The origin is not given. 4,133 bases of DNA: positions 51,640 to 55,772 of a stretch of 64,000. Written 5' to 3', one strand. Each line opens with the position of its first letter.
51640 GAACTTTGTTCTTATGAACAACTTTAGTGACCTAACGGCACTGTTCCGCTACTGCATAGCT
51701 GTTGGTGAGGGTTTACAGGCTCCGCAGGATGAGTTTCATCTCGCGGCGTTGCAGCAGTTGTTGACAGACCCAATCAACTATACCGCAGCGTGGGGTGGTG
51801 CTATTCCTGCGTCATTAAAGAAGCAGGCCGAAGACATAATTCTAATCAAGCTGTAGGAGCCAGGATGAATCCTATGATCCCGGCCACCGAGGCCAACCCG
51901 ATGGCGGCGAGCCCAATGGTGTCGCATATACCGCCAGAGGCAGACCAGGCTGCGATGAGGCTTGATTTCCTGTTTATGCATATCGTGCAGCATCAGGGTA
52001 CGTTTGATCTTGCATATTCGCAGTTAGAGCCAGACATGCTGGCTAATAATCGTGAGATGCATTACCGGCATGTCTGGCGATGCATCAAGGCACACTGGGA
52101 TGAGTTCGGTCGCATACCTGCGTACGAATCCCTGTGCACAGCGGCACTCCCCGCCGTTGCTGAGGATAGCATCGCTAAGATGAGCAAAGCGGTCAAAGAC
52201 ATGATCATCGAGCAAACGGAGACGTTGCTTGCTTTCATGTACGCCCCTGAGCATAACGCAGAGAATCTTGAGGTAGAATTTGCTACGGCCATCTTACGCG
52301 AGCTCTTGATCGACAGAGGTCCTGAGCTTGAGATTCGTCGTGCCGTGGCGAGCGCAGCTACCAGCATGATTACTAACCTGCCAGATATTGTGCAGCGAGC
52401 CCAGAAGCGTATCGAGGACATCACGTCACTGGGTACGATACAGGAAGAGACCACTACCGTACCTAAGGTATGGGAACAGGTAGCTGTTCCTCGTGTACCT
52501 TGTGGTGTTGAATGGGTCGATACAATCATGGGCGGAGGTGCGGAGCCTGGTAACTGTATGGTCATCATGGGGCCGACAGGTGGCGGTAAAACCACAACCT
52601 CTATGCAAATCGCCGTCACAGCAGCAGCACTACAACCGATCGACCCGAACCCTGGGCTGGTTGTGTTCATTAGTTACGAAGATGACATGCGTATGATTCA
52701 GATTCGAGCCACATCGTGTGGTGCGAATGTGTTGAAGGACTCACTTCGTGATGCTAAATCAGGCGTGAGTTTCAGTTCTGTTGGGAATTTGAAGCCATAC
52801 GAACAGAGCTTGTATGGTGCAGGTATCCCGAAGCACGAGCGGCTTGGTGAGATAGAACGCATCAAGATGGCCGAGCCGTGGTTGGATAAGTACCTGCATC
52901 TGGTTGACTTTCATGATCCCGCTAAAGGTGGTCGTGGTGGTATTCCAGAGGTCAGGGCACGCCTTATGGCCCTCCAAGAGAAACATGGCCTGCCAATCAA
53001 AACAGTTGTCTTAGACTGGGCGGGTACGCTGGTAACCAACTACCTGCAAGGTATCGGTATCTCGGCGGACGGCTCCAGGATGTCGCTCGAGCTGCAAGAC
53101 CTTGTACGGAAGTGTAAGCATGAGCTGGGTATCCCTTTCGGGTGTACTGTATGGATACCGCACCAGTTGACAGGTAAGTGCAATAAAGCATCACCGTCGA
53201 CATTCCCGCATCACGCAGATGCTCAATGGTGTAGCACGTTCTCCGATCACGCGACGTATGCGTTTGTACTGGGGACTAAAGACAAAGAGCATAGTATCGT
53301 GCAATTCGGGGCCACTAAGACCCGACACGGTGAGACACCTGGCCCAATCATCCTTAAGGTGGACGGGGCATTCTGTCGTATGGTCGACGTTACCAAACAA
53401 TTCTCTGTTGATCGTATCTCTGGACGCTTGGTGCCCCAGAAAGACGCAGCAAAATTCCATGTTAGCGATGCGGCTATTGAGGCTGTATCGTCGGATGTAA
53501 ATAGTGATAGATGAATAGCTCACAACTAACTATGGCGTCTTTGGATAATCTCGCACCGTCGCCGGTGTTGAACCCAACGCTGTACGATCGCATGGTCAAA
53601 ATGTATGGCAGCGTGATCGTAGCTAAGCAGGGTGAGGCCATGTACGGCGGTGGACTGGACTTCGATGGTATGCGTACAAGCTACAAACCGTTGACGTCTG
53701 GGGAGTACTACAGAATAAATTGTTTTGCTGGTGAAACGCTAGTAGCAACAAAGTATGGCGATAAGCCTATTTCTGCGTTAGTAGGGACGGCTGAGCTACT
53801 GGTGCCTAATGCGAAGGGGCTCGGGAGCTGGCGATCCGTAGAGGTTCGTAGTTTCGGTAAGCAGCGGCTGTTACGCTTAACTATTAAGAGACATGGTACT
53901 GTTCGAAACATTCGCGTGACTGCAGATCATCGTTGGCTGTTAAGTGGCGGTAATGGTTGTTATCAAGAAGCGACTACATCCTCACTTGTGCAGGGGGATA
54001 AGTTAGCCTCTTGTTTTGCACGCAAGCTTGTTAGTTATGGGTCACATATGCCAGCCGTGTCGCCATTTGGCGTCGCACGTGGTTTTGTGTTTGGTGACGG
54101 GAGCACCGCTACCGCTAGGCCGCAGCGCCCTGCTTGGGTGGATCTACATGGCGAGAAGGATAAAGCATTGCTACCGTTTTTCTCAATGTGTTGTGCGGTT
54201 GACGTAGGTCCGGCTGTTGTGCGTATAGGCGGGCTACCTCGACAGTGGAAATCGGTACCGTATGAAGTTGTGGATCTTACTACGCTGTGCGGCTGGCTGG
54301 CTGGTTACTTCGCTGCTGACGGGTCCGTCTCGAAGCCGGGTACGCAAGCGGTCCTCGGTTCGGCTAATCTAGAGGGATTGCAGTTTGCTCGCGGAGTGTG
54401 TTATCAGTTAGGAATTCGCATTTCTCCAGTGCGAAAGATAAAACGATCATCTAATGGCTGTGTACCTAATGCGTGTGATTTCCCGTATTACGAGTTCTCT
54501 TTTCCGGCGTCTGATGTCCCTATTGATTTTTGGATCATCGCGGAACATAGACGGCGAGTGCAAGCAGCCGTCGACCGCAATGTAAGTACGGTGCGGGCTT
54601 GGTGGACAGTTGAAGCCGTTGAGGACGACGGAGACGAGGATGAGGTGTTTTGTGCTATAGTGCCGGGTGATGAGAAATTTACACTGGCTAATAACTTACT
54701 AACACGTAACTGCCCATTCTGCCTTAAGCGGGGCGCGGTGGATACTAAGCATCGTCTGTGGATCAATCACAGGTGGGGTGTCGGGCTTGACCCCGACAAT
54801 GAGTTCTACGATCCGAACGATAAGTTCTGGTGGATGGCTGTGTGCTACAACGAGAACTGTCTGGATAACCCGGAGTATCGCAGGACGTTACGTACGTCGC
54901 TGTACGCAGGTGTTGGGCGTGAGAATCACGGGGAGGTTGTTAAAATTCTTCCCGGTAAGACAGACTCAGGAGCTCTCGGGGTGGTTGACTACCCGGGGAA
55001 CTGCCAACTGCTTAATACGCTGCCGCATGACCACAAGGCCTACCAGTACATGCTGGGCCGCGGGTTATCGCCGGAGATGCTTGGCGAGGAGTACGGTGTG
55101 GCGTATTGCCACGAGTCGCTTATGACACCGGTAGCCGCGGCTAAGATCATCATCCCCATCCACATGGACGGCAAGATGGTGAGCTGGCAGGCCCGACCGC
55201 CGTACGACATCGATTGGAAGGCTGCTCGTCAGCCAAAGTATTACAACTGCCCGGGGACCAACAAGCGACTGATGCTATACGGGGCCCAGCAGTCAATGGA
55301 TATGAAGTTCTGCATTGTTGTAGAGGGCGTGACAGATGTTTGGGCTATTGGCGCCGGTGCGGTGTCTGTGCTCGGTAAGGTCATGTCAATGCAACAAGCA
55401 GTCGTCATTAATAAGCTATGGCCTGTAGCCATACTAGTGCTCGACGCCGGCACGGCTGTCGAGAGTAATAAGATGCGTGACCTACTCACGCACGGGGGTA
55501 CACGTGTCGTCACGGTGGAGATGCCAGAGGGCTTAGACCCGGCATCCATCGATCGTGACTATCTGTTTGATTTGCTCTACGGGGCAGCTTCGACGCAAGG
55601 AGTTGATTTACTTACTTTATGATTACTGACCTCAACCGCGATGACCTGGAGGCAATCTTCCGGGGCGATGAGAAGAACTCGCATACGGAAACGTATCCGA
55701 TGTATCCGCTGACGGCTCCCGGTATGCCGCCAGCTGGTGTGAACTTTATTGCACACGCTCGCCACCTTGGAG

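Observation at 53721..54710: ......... intein inserted in the primase immediately before its zinc-ribbon Cys (C+1 = first Cys of CPFC)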

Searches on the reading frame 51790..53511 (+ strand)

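Call 3: search_protein_families(library=pfam, proteins=[window:51790-53511:+], max_evalue=0.1)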
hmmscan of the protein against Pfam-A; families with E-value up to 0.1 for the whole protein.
window:51790-53511:+ (574 aa): 6 families
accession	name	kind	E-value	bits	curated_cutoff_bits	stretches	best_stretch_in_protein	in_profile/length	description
PF06745.19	ATPase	-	5.2e-07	29.7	26.6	1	236-314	1-74/231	KaiC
PF13481.12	AAA_25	-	1.6e-06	28.3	27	1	247-318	26-99/195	AAA domain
PF03796.21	DnaB_C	-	0.0018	18.2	27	1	236-323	2-83/255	DnaB-like helicase C terminal domain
PF25199.1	nSTAND_NTPase5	-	0.0064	16.8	34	1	249-279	36-66/145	Novel STAND NTPase 5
PF08423.17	Rad51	-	0.014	15.1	22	1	235-307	7-79/244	Rad51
PF20720.3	nSTAND3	-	0.028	14.6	27.2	1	255-280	18-43/155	Novel STAND NTPase 3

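Call 68: search_protein_families(library=phrogs, proteins=[window:51790-53511:+], max_evalue=0.001)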
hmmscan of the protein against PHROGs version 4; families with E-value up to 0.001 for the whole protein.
window:51790-53511:+ (574 aa): 3 families
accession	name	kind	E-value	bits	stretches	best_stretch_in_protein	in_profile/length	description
phrog_19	-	DNA, RNA and nucleotide metabolism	6.9e-23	82.4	1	59-542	164-588/621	DnaB-like replicative helicase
phrog_239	-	DNA, RNA and nucleotide metabolism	0.00023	21.2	1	233-313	336-412/801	DNA primase/helicase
phrog_97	-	other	0.00075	19.8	0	216-302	30-117/506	UvsX-like recombinase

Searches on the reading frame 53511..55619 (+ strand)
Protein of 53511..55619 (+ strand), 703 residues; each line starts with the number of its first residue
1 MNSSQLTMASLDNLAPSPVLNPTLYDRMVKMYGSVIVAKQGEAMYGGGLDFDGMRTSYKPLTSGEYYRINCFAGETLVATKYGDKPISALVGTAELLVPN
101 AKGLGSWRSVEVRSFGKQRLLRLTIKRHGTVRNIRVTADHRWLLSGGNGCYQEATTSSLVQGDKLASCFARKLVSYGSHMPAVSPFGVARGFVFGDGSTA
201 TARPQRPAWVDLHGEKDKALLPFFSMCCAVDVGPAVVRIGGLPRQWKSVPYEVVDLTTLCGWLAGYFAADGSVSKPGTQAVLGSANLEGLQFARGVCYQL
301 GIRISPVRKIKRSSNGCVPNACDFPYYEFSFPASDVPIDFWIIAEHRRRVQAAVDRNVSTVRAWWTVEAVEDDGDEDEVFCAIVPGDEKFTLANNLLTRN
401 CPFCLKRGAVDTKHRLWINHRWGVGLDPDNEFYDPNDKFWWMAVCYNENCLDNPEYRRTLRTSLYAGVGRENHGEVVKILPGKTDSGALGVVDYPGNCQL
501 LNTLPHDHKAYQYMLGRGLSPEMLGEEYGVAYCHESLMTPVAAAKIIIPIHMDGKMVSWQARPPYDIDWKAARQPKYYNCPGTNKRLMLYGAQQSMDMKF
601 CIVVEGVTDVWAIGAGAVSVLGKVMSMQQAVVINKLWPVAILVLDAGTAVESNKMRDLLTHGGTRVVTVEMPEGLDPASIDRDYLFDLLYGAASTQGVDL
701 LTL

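Call 3: search_protein_families(library=pfam, proteins=[window:53511-55619:+], max_evalue=0.1)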
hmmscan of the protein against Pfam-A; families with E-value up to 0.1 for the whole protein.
window:53511-55619:+ (703 aa): 2 families
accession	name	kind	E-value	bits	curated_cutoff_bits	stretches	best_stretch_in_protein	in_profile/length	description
PF14528.11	LAGLIDADG_3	-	6e-05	23.7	22.5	1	260-309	4-55/82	LAGLIDADG-like domain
PF14890.11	Intein_splicing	-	0.024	14.9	35.8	1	130-399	57-154/155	Intein splicing domain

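Call 4: search_protein_families(library=ncbifam, proteins=[window:53511-55619:+], max_evalue=0.1)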
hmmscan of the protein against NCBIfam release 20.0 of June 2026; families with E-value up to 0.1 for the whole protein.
window:53511-55619:+ (703 aa): 2 families
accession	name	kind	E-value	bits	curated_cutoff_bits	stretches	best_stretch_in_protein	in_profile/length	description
TIGR01391.1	dnaG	equivalog_domain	2.3e-09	36.6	283.6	1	540-681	196-345/414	DNA primase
TIGR01445.1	intein_Nterm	domain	0.081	13.9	24.5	0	71-141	1-80/83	intein N-terminal splicing region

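Call 7: search_dna_similar(query=window:53511-55619:+, collection=phages, mode=protein, max_rows=40)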
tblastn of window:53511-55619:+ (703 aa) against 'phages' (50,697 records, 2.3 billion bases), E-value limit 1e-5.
Records with a match: 1; places in all: 1; records where one place covers at least 80% of the query: 0.
Best place of each record, by identity: <60% 1.
By first word of the organism name: Thermobifida 1.
By host as written in the record: Thermobifida fusca NTU22 1.
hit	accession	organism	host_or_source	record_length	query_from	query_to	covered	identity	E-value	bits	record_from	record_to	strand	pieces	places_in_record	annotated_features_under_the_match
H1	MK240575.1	Thermobifida phage P318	Thermobifida fusca NTU22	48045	64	292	33%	25.4%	9e-9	65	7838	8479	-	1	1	ribonucleoside-triphosphate reductase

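Call 53: find_related_loci(query=A1, collection=viral_contigs, flank=4000)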
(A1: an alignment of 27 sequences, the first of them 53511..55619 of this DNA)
Query A1 (703 aa) in viral_contigs; peptide patterns used: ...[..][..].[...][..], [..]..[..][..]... (x = any residue, [..] = any of these).
345 stretches matched a pattern; 302 encode a relative of the query (tblastn E <= 1e-3); the best 80 are kept; 80 distinct loci.
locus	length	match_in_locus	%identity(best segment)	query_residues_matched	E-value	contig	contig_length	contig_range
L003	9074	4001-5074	59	15-699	2e-117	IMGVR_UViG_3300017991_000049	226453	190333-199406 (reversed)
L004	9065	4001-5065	51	17-703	3e-103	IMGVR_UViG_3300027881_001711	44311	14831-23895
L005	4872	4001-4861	66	17-633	1e-102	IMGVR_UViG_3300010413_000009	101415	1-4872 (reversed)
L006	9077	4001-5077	47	12-703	1e-89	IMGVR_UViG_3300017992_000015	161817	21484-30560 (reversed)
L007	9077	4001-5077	47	12-703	1e-89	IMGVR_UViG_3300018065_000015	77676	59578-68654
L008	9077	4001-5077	47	12-703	1e-89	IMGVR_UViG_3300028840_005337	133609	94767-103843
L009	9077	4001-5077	47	12-703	9e-90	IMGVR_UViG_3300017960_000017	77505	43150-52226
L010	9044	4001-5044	48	18-703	4e-81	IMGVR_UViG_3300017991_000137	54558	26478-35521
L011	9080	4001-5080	42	13-700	1e-66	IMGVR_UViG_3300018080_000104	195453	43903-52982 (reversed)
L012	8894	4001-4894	39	400-703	2e-60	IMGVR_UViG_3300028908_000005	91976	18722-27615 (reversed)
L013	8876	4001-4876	36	400-703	1e-48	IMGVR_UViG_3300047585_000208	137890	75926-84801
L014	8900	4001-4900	34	401-700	1e-45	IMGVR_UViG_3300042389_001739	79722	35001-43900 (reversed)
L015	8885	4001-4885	35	401-700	6e-45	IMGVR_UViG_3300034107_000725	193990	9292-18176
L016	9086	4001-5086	34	12-700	2e-42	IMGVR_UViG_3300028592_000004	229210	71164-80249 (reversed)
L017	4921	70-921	35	401-698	1e-41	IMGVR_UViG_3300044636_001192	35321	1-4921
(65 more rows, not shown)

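Call 62: search_protein_representatives(protein=window:53511-55619:+)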
Query: 703 residues. Proteins with E-value up to 0.001 (for the whole library): 4124; up to 1e-10: 2089; up to 1e-30: 767. The best 150 are listed.
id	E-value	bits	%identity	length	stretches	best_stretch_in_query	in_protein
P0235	6.2e-155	534.3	46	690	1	18-681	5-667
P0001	1.0e-152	526.9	63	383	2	401-701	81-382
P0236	1.7e-145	503.1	45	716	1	48-680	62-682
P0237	1.9e-142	493.0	43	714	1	17-645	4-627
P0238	3.1e-137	475.8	43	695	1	19-699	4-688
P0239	3.0e-135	469.2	44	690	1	20-700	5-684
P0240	1.1e-125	437.6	41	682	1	20-698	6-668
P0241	4.6e-95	336.4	42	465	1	238-698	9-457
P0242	4.4e-93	329.8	44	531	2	363-689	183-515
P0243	2.2e-91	324.2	39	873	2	104-402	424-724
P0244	5.3e-91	323.0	41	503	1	213-689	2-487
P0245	4.6e-86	306.6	38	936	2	104-405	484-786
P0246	2.1e-85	304.5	36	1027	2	70-400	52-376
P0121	4.2e-78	280.3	49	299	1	79-355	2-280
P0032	1.2e-76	275.5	44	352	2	400-701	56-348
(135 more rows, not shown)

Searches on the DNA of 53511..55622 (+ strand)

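Call 6: search_dna_similar(query=window:53511-55622:+, collection=phages, mode=near, max_rows=30)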
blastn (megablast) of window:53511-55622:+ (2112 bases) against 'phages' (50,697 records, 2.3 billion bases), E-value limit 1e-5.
No match.
